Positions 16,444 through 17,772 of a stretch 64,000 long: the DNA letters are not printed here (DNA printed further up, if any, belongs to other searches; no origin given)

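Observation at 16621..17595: Intein-like Hint plus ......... insertion in a PD-(D/E)XK nuclease, with a non-canonical N-terminal junction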

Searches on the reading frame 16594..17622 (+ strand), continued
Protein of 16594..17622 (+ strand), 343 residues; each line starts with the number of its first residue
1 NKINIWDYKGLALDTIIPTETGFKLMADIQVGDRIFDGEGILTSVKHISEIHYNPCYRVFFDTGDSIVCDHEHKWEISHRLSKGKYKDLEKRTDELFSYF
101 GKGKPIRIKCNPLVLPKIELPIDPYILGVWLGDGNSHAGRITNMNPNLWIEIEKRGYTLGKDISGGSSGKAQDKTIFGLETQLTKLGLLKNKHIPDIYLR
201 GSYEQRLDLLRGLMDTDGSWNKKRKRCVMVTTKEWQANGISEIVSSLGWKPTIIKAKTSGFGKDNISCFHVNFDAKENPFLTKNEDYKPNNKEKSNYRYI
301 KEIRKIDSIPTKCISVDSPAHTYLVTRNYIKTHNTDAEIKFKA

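Call 65: get_annotated_region(hit=H10, flank=300)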
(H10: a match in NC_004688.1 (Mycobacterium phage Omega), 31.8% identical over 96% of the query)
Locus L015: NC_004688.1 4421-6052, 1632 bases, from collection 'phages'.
description: Mycobacterium phage Omega, complete genome.
organism: Mycobacterium phage Omega (NCBI taxid 2907835)
taxonomy: Viruses; Duplodnaviria; Heunggongvirae; Uroviricota; Caudoviricetes; Omegavirus; Omegavirus omega
host: Mycobacterium; source: -; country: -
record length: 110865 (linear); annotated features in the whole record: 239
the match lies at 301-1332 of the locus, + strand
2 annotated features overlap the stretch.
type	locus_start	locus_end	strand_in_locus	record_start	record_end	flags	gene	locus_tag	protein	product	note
CDS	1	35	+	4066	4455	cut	-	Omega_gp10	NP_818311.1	terminase small subunit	-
CDS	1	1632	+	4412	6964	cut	-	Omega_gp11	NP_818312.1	exonuclease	-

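Call 66: get_annotated_region(hit=H19, flank=300)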
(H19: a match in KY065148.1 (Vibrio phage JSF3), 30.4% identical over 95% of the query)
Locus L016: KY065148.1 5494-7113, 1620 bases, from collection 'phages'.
description: Vibrio phage JSF3, complete genome.
organism: Vibrio phage JSF3 (NCBI taxid 1916111)
taxonomy: Viruses; Duplodnaviria; Heunggongvirae; Uroviricota; Caudoviricetes; Schitoviridae; Pacinivirus
host: Vibrio cholerae; source: water; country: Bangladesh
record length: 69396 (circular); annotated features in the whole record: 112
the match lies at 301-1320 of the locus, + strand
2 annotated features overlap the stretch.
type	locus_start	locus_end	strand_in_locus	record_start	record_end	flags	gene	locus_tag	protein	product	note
CDS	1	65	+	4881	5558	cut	-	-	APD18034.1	hypothetical protein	N4 gp69-like protein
CDS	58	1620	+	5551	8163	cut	-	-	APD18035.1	hypothetical protein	Phage protein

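Call 67: get_annotated_region(hit=H20, flank=300)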
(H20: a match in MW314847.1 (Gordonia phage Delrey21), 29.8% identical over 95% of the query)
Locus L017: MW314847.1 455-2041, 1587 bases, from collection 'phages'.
description: Gordonia phage Delrey21, complete genome.
organism: Gordonia phage Delrey21 (NCBI taxid 2794945)
taxonomy: Viruses; Duplodnaviria; Heunggongvirae; Uroviricota; Caudoviricetes; Zitchvirus
host: Gordonia terrae 3612; source: -; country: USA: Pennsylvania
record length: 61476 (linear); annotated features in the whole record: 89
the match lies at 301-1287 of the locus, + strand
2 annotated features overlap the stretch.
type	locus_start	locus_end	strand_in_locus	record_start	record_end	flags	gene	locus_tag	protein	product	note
CDS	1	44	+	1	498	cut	1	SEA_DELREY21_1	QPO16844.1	helix-turn-helix DNA binding domain protein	-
CDS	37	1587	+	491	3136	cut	2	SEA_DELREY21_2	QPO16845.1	terminase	-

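Call 68: get_annotated_region(hit=H24, flank=300)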
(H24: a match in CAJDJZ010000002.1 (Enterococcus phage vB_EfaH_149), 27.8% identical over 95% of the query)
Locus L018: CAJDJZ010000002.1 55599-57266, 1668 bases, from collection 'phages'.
description: Enterococcus phage vB_EfaH_149 genome assembly, contig: phage149-genome, whole genome shotgun sequence.
organism: Enterococcus phage vB_EfaH_149 (NCBI taxid 2730535)
taxonomy: Viruses; Duplodnaviria; Heunggongvirae; Uroviricota; Caudoviricetes; Herelleviridae; Brockvirinae; Kochikohdavirus
host: -; source: Zamorano cheese; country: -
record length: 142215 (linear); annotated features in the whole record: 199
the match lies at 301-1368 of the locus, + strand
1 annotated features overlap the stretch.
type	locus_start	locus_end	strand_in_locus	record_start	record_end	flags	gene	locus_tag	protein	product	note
CDS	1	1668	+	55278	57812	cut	-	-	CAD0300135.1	DNA helicase, phage-associated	-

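Call 69: get_annotated_region(hit=H29, flank=300)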
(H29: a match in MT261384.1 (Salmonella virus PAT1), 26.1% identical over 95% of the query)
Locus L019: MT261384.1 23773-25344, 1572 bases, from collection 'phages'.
description: Salmonella virus PAT1, complete genome.
organism: Salmonella virus PAT1 (NCBI taxid 2723763)
taxonomy: Viruses; Duplodnaviria; Heunggongvirae; Uroviricota; Caudoviricetes; Uetakevirus
host: Salmonella enterica subsp. enterica serovar Heidelberg; source: feces of poultry; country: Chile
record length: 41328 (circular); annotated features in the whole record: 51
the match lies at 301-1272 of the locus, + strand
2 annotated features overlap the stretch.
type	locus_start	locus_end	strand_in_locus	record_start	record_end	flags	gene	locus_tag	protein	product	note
CDS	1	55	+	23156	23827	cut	-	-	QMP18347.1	terminase small subunit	-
CDS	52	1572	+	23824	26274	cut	-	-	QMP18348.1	terminase large subunit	-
